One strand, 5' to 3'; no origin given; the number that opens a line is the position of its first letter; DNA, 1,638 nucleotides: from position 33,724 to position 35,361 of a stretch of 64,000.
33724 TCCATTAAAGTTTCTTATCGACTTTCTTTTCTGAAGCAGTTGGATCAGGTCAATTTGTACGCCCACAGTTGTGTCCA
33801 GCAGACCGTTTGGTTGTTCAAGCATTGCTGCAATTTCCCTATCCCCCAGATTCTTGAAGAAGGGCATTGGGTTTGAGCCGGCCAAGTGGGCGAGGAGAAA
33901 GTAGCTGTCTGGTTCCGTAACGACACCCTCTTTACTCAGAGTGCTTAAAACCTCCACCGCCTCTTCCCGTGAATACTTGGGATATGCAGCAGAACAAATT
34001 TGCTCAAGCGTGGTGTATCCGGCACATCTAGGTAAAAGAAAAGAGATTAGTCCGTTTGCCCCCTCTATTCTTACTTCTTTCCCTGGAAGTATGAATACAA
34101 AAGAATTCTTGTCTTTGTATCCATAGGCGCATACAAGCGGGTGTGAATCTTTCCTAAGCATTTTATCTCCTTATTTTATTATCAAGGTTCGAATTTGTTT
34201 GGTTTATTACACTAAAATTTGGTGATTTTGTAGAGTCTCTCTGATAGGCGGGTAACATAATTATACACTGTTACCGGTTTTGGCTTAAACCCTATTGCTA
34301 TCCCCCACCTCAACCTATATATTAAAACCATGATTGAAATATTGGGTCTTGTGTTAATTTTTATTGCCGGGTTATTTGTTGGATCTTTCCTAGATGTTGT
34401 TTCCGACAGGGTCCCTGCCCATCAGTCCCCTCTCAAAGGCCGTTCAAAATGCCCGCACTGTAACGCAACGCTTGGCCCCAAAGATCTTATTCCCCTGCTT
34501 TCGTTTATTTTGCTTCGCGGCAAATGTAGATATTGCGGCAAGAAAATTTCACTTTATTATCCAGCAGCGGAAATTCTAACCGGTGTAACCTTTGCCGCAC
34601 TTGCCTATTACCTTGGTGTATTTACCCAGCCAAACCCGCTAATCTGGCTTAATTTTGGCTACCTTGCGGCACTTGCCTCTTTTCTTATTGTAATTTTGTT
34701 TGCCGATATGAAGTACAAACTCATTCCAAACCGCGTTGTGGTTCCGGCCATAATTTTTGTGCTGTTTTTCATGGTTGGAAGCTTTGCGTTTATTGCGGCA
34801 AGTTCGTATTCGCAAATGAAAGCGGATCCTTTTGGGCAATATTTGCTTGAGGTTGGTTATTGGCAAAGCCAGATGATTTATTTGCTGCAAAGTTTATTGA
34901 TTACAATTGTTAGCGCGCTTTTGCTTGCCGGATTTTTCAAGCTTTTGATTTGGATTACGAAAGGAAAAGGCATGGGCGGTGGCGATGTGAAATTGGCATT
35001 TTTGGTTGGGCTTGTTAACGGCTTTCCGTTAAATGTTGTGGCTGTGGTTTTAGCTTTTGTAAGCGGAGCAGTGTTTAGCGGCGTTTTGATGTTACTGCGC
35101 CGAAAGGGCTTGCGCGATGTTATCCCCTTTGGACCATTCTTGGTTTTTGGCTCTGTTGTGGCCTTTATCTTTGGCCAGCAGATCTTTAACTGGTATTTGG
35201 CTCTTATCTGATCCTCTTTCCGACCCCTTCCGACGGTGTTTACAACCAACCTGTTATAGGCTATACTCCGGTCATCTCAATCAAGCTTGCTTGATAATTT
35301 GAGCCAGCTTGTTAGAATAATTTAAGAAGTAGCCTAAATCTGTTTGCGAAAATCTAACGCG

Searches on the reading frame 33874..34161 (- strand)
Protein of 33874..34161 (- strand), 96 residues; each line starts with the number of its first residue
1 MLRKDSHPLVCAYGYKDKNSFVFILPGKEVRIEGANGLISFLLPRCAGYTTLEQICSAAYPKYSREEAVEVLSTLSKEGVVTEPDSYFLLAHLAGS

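Call 37: search_solved_structures(query=A2, max_evalue=10, show_alignments=2)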
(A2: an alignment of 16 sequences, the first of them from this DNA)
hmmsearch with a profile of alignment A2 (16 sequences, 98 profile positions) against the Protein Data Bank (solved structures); distinct sequences matched with E-value up to 10: 4.
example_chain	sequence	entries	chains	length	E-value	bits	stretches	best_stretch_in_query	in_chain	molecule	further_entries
1okr_A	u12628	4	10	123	0.16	15.5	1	27-86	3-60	METHICILLIN RESISTANCE REGULATORY PROTEIN MECI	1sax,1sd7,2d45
1sd6_A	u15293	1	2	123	0.19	15.3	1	27-87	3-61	Methicillin resistance regulatory protein mecI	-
3tpf_A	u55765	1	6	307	0.53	13.9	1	23-78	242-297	Ornithine carbamoyltransferase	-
1sd4_A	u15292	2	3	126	0.88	13.1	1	26-84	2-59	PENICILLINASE REPRESSOR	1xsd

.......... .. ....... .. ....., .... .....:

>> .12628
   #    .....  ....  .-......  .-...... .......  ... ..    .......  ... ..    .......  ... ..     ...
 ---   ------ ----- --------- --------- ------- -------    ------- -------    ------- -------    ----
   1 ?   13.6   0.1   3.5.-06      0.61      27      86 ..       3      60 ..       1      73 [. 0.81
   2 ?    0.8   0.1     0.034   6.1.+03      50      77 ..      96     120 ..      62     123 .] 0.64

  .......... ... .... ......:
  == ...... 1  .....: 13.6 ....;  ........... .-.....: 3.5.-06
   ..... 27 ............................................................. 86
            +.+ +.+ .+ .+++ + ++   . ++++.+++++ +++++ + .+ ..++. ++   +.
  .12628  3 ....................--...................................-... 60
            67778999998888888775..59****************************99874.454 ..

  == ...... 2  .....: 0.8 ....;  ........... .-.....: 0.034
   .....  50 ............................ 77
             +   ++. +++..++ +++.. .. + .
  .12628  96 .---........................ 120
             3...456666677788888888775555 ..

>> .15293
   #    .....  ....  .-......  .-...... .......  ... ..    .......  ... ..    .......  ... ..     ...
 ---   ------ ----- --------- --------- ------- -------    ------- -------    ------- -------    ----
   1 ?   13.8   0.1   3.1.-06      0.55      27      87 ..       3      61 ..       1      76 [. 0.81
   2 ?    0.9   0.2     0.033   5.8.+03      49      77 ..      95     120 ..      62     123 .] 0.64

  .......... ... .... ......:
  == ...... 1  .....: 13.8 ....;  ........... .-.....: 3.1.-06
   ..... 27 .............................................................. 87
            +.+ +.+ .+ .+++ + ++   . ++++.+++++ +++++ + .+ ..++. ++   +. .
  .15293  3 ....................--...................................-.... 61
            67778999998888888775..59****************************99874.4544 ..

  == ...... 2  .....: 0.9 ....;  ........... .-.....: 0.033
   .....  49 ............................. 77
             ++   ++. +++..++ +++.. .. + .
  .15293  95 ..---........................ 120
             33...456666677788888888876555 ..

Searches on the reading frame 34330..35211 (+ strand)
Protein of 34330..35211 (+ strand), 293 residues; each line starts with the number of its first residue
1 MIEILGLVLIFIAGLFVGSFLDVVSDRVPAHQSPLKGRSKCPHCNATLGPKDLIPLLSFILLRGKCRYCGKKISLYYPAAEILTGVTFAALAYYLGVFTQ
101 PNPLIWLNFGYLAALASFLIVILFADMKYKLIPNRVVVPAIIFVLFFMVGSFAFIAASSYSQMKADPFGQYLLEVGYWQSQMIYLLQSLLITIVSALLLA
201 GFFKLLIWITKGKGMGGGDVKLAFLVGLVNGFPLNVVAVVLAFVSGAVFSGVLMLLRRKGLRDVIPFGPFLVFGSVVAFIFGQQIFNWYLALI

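Call 5: search_protein_families(library=pfam, proteins=[window:34330-35211:+], max_evalue=0.01)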
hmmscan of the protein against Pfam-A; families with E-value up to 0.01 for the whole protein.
window:34330-35211:+ (293 aa): 2 families
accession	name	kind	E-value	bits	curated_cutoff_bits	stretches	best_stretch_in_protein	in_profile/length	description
PF06750.18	A24_N_bact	-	1.6e-29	102.3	23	1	12-93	1-82/84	Bacterial Peptidase A24 N-terminal domain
PF01478.23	Peptidase_A24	-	2.1e-10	41.4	26.5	1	114-250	2-103/104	Type IV leader peptidase family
